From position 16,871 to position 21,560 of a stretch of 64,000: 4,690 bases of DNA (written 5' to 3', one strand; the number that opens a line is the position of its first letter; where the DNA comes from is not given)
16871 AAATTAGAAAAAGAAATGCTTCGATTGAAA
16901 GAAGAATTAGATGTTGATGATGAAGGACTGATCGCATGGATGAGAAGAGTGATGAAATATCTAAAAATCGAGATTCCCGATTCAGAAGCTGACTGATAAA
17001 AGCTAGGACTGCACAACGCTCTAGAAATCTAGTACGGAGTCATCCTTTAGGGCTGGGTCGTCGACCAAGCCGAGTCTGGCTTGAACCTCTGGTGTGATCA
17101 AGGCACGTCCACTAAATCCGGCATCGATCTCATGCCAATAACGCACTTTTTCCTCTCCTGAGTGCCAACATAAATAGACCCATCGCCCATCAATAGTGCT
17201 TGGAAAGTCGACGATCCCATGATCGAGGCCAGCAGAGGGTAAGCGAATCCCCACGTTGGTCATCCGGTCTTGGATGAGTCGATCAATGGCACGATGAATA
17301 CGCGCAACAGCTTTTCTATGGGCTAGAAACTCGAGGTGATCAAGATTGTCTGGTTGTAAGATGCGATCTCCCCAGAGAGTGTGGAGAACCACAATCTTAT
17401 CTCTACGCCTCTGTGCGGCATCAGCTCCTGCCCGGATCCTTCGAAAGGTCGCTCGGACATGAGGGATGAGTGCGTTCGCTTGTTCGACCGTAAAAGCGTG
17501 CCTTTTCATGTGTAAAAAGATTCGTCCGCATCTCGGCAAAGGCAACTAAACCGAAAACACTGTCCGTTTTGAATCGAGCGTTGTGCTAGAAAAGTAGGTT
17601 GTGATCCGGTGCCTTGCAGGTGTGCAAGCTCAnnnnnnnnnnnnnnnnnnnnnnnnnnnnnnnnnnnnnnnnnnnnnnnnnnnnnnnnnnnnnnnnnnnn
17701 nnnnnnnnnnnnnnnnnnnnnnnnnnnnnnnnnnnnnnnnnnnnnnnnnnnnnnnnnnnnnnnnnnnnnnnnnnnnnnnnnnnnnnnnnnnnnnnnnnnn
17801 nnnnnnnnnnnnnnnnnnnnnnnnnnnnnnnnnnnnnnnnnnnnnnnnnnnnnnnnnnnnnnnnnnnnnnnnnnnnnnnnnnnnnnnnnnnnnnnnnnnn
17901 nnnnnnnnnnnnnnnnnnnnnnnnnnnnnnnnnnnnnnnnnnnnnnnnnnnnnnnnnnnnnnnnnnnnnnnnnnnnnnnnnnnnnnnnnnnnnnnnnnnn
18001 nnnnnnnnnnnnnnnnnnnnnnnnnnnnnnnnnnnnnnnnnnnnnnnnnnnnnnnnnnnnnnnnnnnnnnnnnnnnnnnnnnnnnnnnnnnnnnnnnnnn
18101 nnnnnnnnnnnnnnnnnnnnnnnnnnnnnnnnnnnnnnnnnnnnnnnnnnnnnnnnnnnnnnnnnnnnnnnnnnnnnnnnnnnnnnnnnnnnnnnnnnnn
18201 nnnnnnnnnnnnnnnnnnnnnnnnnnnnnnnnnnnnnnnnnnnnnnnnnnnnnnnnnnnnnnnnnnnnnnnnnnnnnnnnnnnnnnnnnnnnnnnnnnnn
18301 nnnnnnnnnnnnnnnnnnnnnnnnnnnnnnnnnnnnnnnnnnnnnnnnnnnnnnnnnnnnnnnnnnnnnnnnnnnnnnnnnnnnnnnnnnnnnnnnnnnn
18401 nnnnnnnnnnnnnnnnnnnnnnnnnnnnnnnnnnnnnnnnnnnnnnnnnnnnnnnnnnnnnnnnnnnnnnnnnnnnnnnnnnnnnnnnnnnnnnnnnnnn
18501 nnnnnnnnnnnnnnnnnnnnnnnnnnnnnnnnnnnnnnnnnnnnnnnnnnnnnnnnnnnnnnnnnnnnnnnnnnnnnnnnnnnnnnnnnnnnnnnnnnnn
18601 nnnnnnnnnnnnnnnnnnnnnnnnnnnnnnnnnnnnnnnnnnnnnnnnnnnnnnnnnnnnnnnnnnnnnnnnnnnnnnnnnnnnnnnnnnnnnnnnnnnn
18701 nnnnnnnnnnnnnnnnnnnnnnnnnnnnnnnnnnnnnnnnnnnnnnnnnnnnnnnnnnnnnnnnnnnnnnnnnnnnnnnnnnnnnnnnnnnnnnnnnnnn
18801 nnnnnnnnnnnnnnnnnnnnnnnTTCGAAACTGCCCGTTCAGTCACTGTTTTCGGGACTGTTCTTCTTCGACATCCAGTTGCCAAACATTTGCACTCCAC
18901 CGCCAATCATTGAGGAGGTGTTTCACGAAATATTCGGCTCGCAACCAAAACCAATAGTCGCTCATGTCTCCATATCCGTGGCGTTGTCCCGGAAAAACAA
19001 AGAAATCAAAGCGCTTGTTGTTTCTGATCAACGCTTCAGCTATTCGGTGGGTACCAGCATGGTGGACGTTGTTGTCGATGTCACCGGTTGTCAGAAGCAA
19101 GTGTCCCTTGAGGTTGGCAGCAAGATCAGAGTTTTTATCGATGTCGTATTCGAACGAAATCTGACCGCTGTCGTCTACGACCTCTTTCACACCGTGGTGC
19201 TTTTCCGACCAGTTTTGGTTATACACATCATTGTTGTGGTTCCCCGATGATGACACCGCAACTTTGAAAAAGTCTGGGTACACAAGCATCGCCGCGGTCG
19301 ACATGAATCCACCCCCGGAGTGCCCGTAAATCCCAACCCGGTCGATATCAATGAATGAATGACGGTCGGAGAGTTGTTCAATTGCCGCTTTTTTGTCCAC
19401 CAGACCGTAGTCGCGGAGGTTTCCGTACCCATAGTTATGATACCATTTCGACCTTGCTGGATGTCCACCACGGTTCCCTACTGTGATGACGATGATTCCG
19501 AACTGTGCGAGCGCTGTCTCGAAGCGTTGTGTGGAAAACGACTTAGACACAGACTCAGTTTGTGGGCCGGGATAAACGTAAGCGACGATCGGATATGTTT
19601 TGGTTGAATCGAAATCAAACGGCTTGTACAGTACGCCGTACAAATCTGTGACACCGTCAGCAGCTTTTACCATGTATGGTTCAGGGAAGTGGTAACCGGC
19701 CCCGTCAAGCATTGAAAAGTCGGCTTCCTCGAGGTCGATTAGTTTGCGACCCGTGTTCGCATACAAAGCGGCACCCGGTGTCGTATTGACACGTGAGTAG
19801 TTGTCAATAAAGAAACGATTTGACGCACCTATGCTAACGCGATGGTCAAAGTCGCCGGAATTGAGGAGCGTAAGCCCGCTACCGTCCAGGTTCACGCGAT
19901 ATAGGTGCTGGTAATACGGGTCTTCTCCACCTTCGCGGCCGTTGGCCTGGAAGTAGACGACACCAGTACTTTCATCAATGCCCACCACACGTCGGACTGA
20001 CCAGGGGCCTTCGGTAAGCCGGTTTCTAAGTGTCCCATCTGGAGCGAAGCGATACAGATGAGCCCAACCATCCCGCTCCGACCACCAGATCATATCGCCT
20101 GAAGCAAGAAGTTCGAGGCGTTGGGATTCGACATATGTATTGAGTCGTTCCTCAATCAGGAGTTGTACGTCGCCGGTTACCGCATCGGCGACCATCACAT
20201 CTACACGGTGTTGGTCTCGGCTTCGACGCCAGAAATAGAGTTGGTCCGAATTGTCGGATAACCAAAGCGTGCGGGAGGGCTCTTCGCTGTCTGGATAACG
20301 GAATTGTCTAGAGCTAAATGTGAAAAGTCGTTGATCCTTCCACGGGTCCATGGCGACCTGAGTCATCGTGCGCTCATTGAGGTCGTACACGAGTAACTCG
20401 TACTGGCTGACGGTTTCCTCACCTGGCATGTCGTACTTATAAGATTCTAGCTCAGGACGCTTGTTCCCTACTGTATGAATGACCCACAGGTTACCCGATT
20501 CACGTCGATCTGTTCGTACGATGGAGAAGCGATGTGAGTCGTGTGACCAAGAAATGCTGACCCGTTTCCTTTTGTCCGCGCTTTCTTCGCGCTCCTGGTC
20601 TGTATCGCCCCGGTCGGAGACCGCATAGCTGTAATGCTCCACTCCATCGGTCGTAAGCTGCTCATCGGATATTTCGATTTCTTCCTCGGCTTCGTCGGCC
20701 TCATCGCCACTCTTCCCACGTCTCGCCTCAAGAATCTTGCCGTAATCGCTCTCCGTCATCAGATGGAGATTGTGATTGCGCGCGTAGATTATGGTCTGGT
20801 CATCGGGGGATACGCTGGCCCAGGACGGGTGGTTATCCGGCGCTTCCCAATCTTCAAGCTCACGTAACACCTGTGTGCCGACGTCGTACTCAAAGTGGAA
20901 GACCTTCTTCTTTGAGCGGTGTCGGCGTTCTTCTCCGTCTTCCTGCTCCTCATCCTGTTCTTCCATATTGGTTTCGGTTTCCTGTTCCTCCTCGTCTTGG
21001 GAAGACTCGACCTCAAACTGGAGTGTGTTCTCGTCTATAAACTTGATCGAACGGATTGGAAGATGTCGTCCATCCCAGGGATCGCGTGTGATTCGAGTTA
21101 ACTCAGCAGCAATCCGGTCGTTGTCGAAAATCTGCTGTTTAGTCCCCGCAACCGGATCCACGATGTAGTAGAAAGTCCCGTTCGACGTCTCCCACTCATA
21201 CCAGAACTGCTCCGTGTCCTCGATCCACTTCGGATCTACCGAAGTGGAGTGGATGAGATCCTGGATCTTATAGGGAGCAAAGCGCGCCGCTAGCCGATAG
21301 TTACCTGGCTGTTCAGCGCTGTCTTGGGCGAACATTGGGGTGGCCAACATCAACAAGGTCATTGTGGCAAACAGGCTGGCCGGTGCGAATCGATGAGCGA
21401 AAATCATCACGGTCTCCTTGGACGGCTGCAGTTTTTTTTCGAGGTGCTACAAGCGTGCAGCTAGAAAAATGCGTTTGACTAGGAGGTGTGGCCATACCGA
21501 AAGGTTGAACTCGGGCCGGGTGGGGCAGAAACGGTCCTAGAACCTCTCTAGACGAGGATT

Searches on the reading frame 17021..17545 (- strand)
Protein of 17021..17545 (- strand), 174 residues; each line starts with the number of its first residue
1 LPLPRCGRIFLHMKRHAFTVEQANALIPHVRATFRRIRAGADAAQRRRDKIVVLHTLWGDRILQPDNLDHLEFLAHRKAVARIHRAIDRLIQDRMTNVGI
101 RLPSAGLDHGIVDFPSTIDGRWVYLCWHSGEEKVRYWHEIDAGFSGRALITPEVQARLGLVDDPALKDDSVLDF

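Call 40: search_protein_families(library=pfam, max_evalue=1e-12, proteins=[window:17021-17545:-])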
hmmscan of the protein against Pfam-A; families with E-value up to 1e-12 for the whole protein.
window:17021-17545:- (174 aa): 1 family
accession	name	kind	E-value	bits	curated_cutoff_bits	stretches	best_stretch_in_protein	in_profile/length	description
PF09969.14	DUF2203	-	1.9e-25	90.4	24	1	17-148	2-120/122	Uncharacterized conserved protein (DUF2203)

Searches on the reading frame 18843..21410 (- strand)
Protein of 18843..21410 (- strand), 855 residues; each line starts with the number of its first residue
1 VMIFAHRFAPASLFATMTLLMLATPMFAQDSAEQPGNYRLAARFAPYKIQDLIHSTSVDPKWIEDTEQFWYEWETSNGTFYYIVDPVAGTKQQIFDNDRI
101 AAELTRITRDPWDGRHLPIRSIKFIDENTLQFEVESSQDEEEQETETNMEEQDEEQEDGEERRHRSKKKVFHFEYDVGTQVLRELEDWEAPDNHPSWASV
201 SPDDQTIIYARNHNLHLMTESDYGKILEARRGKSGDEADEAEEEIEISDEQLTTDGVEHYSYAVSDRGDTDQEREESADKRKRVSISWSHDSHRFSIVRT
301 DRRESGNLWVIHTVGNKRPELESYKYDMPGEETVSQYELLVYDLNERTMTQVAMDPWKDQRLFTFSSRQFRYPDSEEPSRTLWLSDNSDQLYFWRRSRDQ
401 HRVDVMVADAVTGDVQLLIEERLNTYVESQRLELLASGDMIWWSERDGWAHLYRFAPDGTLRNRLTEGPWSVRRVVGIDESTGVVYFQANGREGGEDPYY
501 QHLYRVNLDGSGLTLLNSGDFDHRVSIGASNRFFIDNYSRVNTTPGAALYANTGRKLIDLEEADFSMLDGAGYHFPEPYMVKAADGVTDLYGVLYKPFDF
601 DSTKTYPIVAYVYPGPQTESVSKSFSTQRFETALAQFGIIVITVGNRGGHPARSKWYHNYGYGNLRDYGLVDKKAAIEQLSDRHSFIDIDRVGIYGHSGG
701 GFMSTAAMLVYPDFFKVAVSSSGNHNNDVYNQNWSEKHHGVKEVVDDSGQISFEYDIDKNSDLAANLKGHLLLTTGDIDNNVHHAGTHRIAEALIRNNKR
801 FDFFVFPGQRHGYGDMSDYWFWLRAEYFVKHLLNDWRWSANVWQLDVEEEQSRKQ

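Call 40: search_protein_families(library=pfam, max_evalue=1e-12, proteins=[window:18843-21410:-])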
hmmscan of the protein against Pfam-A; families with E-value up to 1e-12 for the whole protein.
window:18843-21410:- (855 aa): 2 families
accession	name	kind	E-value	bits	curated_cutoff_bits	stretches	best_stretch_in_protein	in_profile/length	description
PF00930.27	DPPIV_N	-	5.1e-41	141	22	1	283-544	103-353/354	Dipeptidyl peptidase IV (DPP IV) N-terminal region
PF00326.27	Peptidase_S9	-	1e-28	100.8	22.6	1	632-832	7-210/213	Prolyl oligopeptidase family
